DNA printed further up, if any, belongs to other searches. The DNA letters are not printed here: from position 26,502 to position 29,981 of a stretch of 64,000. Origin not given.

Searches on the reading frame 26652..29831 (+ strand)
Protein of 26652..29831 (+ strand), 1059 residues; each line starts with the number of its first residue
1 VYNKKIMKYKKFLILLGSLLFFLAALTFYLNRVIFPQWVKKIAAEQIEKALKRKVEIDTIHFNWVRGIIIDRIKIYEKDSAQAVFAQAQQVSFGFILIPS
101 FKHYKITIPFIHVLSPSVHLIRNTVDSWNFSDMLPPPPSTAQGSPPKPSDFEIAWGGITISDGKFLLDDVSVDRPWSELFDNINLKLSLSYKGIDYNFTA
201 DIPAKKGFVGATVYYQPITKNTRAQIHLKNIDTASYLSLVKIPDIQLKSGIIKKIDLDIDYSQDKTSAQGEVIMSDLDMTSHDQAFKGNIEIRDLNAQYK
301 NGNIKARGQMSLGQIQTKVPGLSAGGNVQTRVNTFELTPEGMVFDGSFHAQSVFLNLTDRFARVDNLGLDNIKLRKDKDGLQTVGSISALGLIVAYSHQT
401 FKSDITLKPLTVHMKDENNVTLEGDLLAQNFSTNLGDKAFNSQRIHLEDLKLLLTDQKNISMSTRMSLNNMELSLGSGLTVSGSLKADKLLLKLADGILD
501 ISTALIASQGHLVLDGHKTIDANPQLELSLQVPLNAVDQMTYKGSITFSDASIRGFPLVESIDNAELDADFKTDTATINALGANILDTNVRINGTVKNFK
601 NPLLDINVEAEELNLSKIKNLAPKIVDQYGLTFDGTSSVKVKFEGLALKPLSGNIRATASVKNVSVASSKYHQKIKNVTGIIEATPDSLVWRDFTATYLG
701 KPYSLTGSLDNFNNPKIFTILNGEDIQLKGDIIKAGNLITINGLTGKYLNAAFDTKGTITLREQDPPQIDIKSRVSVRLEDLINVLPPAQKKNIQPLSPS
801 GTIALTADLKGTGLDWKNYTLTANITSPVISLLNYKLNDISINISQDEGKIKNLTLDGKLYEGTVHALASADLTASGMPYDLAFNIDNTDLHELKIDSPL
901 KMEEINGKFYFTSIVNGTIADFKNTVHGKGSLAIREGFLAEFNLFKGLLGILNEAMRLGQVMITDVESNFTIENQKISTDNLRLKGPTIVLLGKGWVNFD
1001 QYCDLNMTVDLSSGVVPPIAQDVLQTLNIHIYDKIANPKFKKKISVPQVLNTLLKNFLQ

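Call 74: search_protein_families(library=pfam, proteins=[window:26652-29831:+], max_evalue=0.00001)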
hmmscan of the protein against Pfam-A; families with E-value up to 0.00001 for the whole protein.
window:26652-29831:+ (1059 aa): 2 families
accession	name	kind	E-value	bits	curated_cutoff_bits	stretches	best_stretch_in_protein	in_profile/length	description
PF05359.17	DUF748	-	3.2e-26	92.2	50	1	6-549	11-523/1037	Domain of Unknown Function (DUF748)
PF13116.12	YhdP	-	4.1e-16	58.6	46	1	6-307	4-281/1224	YhdP protein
